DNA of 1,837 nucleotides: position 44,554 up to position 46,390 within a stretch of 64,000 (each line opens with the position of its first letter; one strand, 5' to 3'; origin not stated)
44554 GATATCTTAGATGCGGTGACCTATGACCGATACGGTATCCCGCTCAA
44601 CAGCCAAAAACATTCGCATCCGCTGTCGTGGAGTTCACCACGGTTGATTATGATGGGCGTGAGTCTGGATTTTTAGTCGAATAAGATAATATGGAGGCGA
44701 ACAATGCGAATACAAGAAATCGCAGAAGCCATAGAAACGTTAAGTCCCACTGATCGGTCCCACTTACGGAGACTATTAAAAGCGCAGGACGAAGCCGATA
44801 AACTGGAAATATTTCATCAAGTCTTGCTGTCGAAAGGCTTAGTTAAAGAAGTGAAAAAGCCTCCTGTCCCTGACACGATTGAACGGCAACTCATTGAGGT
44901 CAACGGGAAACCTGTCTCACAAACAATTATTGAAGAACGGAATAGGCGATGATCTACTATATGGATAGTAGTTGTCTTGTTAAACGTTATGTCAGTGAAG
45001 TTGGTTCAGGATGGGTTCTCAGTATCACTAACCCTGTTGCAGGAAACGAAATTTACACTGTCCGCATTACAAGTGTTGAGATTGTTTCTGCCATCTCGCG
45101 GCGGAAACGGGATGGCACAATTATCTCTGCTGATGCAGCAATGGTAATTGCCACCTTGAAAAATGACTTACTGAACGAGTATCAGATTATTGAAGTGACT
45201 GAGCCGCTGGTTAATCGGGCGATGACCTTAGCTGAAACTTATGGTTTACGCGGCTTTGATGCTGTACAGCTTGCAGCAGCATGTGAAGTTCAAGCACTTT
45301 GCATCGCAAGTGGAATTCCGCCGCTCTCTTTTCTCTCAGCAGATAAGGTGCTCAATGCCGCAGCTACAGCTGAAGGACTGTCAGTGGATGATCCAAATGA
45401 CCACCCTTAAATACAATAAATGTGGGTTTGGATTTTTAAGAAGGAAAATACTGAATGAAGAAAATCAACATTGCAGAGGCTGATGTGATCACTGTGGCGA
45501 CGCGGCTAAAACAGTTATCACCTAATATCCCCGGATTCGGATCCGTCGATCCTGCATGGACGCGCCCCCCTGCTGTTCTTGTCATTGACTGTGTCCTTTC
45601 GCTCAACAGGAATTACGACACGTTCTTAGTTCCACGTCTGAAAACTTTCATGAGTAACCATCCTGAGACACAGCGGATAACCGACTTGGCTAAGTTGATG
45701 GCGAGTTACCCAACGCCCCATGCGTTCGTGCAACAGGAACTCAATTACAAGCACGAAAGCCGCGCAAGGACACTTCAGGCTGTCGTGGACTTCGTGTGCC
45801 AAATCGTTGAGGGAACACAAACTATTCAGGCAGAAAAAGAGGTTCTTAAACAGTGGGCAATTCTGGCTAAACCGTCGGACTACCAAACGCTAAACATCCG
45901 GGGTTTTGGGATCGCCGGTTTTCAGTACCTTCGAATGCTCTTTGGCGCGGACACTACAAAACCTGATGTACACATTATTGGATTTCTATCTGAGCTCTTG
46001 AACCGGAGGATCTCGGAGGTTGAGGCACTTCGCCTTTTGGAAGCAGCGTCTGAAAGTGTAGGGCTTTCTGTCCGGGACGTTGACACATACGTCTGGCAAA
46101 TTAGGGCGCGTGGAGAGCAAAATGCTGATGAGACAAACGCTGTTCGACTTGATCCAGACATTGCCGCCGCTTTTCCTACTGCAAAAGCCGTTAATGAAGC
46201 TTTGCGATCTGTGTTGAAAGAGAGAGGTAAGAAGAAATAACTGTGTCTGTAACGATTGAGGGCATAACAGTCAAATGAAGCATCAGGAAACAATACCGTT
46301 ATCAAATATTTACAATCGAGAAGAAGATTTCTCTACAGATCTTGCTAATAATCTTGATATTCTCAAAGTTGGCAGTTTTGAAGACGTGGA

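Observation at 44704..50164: A 5.5-kb accessory island with VapBC, a MazF-like toxin and atypical antitoxin, GNAT, 2H phosphoesterase, an HhH-like protein and the nuclease-like pair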

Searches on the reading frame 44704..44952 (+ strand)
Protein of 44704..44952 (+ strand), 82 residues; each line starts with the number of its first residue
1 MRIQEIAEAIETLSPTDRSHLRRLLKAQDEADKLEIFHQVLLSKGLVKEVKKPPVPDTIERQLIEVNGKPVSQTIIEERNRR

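Call 3: search_protein_families(library=pfam, proteins=[window:44704-44952:+], max_evalue=0.1)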
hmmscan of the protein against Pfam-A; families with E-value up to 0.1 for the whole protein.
window:44704-44952:+ (82 aa): 1 family
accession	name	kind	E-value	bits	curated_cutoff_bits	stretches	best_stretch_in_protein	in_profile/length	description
PF03448.22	MgtE_N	-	0.022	15.7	25.9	1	1-35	1-35/102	MgtE intracellular N domain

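Call 4: search_protein_families(library=padloc, proteins=[window:44704-44952:+], max_evalue=0.1)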
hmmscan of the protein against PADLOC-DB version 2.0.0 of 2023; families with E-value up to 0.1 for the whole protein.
window:44704-44952:+ (82 aa): 0 families

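Call 5: search_protein_families(library=ncbifam, proteins=[window:44704-44952:+], max_evalue=0.1)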
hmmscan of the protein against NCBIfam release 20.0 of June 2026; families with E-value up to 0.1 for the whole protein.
window:44704-44952:+ (82 aa): 1 family
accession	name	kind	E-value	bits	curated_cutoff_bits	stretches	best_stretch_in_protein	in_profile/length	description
NF040939.2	trans_reg_lrs14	equivalog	0.069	13.2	90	1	3-49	9-55/103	Lrs14 family HTH-type transcriptional regulator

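Call 6: search_protein_families(library=phrogs, proteins=[window:44704-44952:+], max_evalue=0.1)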
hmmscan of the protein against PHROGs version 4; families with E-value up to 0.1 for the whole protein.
window:44704-44952:+ (82 aa): 1 family
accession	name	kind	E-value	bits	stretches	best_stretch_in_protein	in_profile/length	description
phrog_13948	-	unknown function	0.094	14.1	0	49-77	34-62/75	-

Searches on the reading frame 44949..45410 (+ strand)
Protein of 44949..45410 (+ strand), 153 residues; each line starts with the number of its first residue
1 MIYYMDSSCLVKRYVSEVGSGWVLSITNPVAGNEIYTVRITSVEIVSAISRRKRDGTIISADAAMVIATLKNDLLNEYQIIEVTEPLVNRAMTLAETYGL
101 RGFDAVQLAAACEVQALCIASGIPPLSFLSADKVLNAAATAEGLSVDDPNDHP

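Call 3: search_protein_families(library=pfam, proteins=[window:44949-45410:+], max_evalue=0.1)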
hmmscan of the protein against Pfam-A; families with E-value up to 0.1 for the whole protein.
window:44949-45410:+ (153 aa): 1 family
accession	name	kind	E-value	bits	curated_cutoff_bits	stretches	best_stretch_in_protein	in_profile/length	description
PF01850.27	PIN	-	0.0001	23.3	23.6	1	3-116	1-105/120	PIN domain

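Call 4: search_protein_families(library=padloc, proteins=[window:44949-45410:+], max_evalue=0.1)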
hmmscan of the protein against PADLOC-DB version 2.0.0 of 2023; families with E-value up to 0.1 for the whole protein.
window:44949-45410:+ (153 aa): 0 families

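Call 5: search_protein_families(library=ncbifam, proteins=[window:44949-45410:+], max_evalue=0.1)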
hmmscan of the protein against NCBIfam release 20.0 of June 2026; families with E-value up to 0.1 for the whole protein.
window:44949-45410:+ (153 aa): 0 families

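Call 6: search_protein_families(library=phrogs, proteins=[window:44949-45410:+], max_evalue=0.1)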
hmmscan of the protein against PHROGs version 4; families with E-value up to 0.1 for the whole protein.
window:44949-45410:+ (153 aa): 0 families

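Call 30: search_solved_structures(query=window:44949-45410:+, max_evalue=1, show_alignments=1)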
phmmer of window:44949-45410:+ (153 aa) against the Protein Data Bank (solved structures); distinct sequences matched with E-value up to 1: 1.
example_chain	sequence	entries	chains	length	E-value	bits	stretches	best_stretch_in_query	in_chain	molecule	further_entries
1jyo_A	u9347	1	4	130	0.87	12.9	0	23-94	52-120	SicP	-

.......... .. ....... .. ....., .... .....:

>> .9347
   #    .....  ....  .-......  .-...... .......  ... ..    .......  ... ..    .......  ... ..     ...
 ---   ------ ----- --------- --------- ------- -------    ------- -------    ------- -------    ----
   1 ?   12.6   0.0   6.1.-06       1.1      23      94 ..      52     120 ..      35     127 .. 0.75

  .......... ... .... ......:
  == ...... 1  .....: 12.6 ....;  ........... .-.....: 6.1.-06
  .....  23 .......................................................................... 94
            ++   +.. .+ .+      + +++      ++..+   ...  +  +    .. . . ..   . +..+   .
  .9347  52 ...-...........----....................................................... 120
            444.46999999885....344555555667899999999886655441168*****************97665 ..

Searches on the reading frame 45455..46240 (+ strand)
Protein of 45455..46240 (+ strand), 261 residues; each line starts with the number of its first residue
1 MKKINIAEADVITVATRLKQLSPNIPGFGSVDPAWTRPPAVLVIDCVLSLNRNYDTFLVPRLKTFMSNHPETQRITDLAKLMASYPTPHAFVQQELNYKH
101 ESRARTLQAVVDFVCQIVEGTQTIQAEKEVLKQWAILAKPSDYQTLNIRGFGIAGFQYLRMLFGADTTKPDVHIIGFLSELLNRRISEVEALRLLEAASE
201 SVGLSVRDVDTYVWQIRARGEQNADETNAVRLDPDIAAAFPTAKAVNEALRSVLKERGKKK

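Call 3: search_protein_families(library=pfam, proteins=[window:45455-46240:+], max_evalue=0.1)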
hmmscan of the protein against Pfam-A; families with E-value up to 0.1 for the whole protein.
window:45455-46240:+ (261 aa): 1 family
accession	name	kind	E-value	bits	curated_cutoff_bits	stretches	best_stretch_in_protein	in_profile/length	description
PF03861.19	ANTAR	-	0.096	12.9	27.3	0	184-209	24-49/54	ANTAR domain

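Call 4: search_protein_families(library=padloc, proteins=[window:45455-46240:+], max_evalue=0.1)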
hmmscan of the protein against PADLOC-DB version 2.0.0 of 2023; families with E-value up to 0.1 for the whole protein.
window:45455-46240:+ (261 aa): 0 families

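Call 5: search_protein_families(library=ncbifam, proteins=[window:45455-46240:+], max_evalue=0.1)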
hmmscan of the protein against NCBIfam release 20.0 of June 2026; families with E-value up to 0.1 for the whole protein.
window:45455-46240:+ (261 aa): 0 families

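Call 6: search_protein_families(library=phrogs, proteins=[window:45455-46240:+], max_evalue=0.1)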
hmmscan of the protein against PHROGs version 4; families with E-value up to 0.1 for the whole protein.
window:45455-46240:+ (261 aa): 1 family
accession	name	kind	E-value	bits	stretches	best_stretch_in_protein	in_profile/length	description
phrog_29694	-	unknown function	0.00011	22.9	1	141-214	154-232/236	-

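Call 32: search_solved_structures(query=window:45455-46240:+, max_evalue=10, show_alignments=2)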
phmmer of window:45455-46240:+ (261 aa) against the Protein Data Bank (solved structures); distinct sequences matched with E-value up to 10: 2.
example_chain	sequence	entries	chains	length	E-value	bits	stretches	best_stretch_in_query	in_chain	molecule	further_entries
6xyw_Bb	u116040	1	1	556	0.56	13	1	56-124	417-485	Ribosomal protein S3, mitochondrial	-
7pkt_O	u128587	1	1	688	0.77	12.5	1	170-224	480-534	mL115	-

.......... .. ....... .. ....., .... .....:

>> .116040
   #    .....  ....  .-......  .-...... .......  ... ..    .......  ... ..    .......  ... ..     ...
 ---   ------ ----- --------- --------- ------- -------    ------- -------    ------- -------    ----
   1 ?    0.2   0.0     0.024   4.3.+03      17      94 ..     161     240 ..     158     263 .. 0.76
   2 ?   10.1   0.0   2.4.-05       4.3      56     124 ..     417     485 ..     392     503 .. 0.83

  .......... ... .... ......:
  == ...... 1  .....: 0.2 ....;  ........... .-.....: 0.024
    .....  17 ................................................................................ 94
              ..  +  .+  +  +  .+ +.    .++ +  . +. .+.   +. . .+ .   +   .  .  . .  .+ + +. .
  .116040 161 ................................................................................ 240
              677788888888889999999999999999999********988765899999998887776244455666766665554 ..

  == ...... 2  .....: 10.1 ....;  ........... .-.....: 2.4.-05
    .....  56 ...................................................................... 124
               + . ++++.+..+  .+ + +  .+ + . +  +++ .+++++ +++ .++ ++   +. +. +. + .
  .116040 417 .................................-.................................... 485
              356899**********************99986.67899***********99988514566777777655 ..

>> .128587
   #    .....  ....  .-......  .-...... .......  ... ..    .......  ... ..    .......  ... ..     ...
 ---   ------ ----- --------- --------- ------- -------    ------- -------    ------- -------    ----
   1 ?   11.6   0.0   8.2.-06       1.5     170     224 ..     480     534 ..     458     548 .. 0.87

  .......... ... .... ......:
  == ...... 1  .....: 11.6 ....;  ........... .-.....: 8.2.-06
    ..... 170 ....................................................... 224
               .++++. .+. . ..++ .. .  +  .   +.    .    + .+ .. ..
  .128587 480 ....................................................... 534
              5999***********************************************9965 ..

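Call 36: find_homologous_proteins(query=window:45455-46240:+, max_evalue=0.001)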
Query window:45455-46240:+ (261 aa): 796 proteins with E <= 0.001 among 2041 candidates; the best 120 are listed.
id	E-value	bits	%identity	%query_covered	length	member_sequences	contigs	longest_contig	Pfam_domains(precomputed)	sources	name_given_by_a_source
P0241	1.6e-160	550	95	100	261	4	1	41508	-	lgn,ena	-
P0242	2.2e-160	550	97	99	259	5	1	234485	-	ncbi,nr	ncbi:hypothetical protein C6500_03790 [Candidatus Poribacteria bacterium]|nr:MAG: hypothetical prote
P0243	1.2e-150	518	90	100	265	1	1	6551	-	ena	-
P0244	6.8e-148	509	87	100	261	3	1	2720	-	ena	-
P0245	2.8e-147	507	87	100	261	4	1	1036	-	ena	-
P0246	7.7e-146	502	85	100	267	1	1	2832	-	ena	-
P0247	1.5e-145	501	85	100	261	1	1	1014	-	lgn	-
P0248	1.0e-143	495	86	98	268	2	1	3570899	-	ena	-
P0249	3.3e-143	493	84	99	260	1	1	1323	-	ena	-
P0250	9.8e-141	485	83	100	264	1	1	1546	-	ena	-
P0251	1.4e-137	475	83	98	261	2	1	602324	-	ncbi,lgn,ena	-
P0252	1.9e-137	475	81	100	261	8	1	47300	-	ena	-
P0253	6.0e-137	473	81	100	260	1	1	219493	-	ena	-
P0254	4.5e-133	460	88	89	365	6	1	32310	-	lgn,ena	-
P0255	9.0e-133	459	80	100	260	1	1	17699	-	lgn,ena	-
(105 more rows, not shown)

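Call 50: predict_structure(alignment_id=A1)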
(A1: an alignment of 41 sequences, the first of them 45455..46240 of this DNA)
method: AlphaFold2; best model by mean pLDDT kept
length: 261 residues; sequences in the alignment: 41
mean_pLDDT: 86.1   pTM: 0.77
mean pLDDT of the five models: 86.1, 85.5, 85.5, 84.3, 83.3
residues with pLDDT >= 90: 183; 70-90: 28; 50-70: 33; < 50: 17
segments of 3 or more residues with pLDDT < 50: 1-4, 222-232
pLDDT, mean of each block of 10 residues (from residue 1): 62 96 77 82 95 90 97 98 98 96 97 97 96 96 92 94 92 93 94 95 92 82 40 58 67 64 42
secondary structure, 60 per line:
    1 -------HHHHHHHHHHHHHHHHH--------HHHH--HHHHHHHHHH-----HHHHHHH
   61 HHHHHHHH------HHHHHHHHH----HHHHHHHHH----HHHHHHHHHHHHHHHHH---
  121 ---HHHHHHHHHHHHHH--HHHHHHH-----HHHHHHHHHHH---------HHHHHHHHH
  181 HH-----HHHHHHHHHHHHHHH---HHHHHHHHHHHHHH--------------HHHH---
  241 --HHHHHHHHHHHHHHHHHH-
elements in order: H8-24 H33-36 H39-48 H54-68 H75-83 H88-96 H101-117 H124-137 H140-146 H152-162 H172-182 H188-202 H206-219 H234-237 H243-260

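Call 55: fold_search(model_id=the predicted structure, library=pdb)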
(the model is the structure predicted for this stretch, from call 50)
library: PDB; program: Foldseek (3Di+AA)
matches with E <= 10: 311; with E <= 0.001: 0
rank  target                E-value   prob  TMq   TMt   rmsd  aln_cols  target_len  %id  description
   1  1pu7_A                2.0e-02  1.00  0.43  0.50   6.3       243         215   14  Crystal structure of H.pylori 3-methyladenine DNA glycosylase (MagIII) bound to 3,9-dimethyladenine (released 2003-10-07)
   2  3fhg                  4.6e-02  0.97  0.33  0.39  11.3       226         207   15  Crystal structure of Sulfolobus solfataricus 8-oxoguanine DNA glycosylase (SsOgg) (released 2009-05-19)
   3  3n5n_Y                6.7e-02  0.93  0.34  0.33   9.6       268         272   14  Crystal structure analysis of the catalytic domain and interdomain connector of human MutY homologue (released 2010-11-10)
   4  1pu6_A                7.4e-02  0.99  0.42  0.49   7.6       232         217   14  Crystal structure of H.pylori 3-methyladenine DNA glycosylase (MagIII) (released 2003-10-07)
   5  8fay_A                1.0e-01  0.92  0.32  0.24   8.2       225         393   15  Human MUTYH adenine glycosylase bound to DNA containing a transition state analog (1N) paired with d(8-oxo-G) (released 2024-05-29)
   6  3n5n_X                1.2e-01  0.89  0.35  0.34   9.5       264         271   16  Crystal structure analysis of the catalytic domain and interdomain connector of human MutY homologue (released 2010-11-10)
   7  8fay_D                1.4e-01  0.98  0.41  0.31   6.5       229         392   13  Human MUTYH adenine glycosylase bound to DNA containing a transition state analog (1N) paired with d(8-oxo-G) (released 2024-05-29)
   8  4b23_A                1.4e-01  0.96  0.39  0.46   9.1       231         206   11  Unprecedented sculpting of DNA at abasic sites by DNA glycosylase homolog Mag2 (released 2013-01-09)
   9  2noe_A                2.8e-01  0.89  0.38  0.34   6.9       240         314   13  Structure of catalytically inactive G42A human 8-oxoguanine glycosylase complexed to 8-oxoguanine DNA (released 2006-11-21)
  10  5oge_C                3.1e-01  0.10  0.13  0.12  18.0       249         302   13  Crystal structure of a nucleotide sugar transporter (released 2017-11-22)
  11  5oge_F                4.1e-01  0.08  0.12  0.12  18.0       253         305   13  Crystal structure of a nucleotide sugar transporter (released 2017-11-22)
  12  2yg8_B                4.7e-01  0.66  0.37  0.44   8.6       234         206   11  Structure of an unusual 3-Methyladenine DNA Glycosylase II (Alka) from Deinococcus radiodurans (released 2011-04-20)
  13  2yg8_A                5.5e-01  0.85  0.44  0.52   7.4       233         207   12  Structure of an unusual 3-Methyladenine DNA Glycosylase II (Alka) from Deinococcus radiodurans (released 2011-04-20)
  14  5oge_G                5.5e-01  0.08  0.13  0.12  18.0       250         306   13  Crystal structure of a nucleotide sugar transporter (released 2017-11-22)
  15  5oge_B                5.7e-01  0.08  0.12  0.12  18.1       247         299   14  Crystal structure of a nucleotide sugar transporter (released 2017-11-22)
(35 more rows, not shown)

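Call 84: search_solved_structures(query=A1, max_evalue=10, show_alignments=3)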
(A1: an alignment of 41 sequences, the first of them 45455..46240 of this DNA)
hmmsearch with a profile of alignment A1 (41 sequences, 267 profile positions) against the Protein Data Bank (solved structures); distinct sequences matched with E-value up to 10: 3.
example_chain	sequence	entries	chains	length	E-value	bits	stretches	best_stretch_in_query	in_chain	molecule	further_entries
4b4y_A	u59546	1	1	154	1.1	11.6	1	42-79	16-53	NEUROGLOBIN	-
8fin_A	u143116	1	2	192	1.6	11.1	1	221-264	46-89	cs207A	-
8fiq_A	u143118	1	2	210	2.4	10.5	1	221-264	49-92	cs207AB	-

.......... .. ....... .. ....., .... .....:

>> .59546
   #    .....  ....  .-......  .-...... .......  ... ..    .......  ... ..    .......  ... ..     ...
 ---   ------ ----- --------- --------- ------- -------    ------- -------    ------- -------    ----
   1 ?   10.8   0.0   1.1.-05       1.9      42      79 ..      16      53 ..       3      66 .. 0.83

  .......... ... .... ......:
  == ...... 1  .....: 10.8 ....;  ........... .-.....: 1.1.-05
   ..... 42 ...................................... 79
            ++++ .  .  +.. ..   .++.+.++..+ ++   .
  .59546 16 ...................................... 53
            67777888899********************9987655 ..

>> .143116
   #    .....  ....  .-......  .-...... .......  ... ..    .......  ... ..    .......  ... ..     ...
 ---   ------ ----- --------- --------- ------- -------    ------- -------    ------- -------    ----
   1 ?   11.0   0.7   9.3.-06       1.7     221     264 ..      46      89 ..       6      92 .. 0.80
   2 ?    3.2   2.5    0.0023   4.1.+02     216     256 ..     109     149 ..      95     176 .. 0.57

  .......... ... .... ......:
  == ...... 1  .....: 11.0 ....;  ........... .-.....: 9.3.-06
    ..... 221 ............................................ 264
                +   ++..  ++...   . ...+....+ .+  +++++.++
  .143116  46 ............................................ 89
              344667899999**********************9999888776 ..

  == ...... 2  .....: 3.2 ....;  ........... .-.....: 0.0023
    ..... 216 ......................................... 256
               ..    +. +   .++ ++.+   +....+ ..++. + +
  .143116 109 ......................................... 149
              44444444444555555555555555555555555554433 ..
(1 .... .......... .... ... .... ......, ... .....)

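Call 86: find_related_loci(query=A1, collection=viral_contigs, flank=5000)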
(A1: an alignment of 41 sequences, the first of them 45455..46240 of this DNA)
Query A1 (261 aa) in viral_contigs; peptide patterns used: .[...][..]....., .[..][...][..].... (x = any residue, [..] = any of these).
106 stretches matched a pattern; 1 encode a relative of the query (tblastn E <= 1e-3); 1 distinct loci.
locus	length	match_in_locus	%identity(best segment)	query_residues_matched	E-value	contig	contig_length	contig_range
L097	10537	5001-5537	42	35-214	5e-47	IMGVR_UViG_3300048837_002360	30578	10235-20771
